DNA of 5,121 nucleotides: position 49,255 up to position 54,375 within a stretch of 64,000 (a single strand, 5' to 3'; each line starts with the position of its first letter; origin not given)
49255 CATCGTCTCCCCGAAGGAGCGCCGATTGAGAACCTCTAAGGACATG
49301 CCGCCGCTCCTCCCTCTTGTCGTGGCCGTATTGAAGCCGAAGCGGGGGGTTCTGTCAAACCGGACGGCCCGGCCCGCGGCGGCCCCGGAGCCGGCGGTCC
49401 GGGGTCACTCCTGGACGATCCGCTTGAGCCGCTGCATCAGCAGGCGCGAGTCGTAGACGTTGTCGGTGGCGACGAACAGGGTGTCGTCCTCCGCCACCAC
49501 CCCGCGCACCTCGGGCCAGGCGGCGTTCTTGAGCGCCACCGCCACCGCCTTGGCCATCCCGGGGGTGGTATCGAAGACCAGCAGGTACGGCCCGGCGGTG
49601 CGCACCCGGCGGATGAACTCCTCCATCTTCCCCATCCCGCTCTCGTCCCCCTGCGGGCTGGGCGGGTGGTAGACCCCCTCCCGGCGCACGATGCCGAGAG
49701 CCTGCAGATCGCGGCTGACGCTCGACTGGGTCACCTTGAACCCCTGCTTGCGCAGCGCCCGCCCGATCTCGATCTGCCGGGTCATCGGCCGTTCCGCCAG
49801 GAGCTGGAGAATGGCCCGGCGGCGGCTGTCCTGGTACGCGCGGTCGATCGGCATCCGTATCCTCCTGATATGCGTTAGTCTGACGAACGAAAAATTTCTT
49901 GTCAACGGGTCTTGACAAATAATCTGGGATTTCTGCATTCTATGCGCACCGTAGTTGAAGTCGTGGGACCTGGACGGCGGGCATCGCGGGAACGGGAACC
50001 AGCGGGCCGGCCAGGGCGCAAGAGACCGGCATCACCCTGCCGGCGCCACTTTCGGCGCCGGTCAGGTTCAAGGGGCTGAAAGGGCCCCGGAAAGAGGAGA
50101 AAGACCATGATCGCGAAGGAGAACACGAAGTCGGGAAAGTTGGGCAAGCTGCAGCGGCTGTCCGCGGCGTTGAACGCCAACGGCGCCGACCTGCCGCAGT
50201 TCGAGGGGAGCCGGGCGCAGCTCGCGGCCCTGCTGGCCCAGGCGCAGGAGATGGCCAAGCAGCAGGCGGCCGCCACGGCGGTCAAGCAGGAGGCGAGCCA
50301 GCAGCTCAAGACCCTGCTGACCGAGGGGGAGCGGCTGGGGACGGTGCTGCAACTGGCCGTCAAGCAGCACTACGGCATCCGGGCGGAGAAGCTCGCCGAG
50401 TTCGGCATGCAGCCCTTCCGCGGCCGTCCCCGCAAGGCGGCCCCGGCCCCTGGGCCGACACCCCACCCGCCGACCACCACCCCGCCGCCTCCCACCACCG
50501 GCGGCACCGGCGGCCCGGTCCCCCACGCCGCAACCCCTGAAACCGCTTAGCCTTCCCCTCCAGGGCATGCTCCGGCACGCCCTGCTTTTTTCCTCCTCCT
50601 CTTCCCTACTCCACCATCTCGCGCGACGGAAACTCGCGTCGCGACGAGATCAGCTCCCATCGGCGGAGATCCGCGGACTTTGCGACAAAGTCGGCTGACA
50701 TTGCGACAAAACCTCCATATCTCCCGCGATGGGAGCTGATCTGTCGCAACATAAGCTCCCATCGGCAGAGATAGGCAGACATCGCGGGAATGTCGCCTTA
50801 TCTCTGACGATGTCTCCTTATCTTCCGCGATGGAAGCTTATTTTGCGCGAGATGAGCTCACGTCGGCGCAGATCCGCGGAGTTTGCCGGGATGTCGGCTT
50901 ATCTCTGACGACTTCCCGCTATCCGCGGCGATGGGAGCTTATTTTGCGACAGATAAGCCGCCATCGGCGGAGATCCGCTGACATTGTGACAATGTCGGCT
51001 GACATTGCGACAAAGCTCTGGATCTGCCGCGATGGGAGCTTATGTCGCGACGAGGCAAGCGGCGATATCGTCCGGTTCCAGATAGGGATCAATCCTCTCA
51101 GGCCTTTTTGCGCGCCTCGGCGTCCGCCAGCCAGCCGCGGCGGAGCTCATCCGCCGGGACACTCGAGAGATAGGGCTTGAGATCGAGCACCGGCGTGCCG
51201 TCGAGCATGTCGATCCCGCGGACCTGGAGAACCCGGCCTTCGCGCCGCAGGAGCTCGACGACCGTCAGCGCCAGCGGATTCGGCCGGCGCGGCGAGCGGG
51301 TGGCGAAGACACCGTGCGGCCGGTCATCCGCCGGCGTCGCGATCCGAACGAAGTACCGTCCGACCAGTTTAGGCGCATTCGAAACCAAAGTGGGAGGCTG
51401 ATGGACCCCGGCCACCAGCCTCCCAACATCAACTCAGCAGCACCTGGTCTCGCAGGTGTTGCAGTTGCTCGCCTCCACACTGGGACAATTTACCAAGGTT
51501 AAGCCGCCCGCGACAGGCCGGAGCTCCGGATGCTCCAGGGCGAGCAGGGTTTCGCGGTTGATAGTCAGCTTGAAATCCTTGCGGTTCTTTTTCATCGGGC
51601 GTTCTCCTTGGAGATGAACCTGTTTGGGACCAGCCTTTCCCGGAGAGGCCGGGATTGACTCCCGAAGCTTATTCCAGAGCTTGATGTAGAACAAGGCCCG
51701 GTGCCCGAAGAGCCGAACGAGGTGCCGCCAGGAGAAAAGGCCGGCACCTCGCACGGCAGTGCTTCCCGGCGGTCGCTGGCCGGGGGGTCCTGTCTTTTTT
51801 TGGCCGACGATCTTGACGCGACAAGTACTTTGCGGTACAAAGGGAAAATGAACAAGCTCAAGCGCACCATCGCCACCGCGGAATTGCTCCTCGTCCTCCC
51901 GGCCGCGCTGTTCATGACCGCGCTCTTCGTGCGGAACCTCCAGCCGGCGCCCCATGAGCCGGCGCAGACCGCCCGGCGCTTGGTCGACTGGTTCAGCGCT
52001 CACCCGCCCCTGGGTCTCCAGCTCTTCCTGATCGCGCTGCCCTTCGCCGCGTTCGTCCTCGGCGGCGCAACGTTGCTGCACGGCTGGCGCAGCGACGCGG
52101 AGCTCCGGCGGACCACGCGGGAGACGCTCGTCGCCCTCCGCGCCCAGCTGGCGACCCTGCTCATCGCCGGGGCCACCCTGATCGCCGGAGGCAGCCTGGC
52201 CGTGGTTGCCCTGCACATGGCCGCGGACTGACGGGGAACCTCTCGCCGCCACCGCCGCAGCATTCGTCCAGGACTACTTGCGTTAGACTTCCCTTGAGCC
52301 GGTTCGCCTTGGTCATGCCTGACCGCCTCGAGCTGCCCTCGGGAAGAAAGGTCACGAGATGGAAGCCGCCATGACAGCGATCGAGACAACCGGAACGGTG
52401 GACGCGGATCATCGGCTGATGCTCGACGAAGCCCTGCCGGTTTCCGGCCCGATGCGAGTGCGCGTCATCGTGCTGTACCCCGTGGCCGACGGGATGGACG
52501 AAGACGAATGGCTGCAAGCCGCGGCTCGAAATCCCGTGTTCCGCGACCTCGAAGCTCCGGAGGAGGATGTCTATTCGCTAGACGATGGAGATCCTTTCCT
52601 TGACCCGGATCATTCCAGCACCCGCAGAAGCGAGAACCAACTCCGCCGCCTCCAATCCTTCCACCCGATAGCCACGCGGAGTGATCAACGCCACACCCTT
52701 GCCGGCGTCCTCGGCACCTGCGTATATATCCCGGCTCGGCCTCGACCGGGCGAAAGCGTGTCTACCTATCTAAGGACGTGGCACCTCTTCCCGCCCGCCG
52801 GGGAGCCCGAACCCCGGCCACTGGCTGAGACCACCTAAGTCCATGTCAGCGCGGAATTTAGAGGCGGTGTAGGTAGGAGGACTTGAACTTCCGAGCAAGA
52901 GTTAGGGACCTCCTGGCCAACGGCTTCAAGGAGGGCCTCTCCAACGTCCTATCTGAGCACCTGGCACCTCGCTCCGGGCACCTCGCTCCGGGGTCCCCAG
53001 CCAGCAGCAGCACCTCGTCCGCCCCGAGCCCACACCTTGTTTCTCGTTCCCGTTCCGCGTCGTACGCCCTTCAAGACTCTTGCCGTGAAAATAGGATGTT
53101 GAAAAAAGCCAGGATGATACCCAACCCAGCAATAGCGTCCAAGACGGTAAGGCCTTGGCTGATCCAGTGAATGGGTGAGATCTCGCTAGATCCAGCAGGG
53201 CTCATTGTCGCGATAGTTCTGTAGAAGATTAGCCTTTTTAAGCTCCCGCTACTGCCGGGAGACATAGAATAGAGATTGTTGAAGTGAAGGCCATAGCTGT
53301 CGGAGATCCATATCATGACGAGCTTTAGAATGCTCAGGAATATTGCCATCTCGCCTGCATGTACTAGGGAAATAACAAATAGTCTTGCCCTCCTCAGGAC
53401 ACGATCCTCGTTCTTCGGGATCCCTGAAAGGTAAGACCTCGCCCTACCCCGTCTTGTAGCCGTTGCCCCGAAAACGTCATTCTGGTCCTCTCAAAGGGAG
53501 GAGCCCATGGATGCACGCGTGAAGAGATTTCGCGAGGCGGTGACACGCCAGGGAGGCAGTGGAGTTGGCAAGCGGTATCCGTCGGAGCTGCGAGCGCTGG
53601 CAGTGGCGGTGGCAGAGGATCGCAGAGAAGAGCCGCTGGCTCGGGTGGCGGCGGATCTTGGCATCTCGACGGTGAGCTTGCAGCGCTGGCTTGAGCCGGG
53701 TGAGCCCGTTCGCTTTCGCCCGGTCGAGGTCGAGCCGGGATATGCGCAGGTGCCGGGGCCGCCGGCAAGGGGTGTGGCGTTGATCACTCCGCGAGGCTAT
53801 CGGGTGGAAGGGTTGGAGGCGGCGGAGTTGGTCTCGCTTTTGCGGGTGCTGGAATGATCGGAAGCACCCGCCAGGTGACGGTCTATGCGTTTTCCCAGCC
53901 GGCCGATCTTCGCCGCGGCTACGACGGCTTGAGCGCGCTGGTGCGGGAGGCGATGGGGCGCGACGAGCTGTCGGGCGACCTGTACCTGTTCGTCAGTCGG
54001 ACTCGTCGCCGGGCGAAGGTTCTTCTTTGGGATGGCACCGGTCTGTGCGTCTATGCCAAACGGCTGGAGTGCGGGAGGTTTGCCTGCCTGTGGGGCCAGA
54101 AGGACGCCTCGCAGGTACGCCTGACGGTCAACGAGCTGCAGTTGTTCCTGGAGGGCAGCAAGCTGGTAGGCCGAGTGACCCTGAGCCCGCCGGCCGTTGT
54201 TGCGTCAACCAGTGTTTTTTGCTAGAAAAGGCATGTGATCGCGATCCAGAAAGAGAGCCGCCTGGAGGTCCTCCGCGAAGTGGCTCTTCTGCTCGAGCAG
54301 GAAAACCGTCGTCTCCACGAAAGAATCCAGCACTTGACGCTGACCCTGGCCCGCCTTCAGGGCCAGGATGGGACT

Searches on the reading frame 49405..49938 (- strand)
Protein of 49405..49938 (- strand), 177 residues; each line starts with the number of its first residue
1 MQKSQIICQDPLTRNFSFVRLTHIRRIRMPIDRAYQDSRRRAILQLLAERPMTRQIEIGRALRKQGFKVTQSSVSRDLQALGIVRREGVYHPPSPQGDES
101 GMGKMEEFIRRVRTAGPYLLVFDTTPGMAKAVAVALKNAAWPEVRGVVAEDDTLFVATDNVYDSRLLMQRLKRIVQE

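Call 81: search_protein_families(library=pfam, proteins=[window:49405-49938:-], max_evalue=0.001)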
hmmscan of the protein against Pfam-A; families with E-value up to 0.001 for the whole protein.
window:49405-49938:- (177 aa): 2 families
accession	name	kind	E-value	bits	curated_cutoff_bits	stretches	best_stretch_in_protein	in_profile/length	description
PF01316.27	Arg_repressor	-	3.5e-13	49.5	27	1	36-85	3-52/70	Arginine repressor, DNA binding domain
PF02863.23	Arg_repressor_C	-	1.3e-12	47.8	25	1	119-172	14-67/68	Arginine repressor, C-terminal domain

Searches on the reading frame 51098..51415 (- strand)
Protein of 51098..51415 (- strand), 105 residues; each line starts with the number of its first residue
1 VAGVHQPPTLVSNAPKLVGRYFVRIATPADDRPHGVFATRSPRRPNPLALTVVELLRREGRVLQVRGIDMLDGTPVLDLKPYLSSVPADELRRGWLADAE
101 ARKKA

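Call 81: search_protein_families(library=pfam, proteins=[window:51098-51415:-], max_evalue=0.001)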
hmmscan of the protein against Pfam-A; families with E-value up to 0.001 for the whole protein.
window:51098-51415:- (105 aa): 1 family
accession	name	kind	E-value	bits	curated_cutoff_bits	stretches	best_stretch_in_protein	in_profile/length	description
PF01980.22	TrmO_N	-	3e-23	82.7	26.8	1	28-85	55-114/116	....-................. O N-terminal domain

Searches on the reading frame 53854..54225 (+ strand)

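Call 42: search_protein_families(library=pfam, proteins=[window:53854-54225:+], max_evalue=0.01)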
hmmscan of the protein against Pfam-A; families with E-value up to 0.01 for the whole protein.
window:53854-54225:+ (123 aa): 1 family
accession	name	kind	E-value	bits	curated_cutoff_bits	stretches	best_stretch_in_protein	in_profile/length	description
PF05717.18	TnpB_IS66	-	7.5e-28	96.8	26.6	1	9-104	2-96/101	IS66 Orf2 like protein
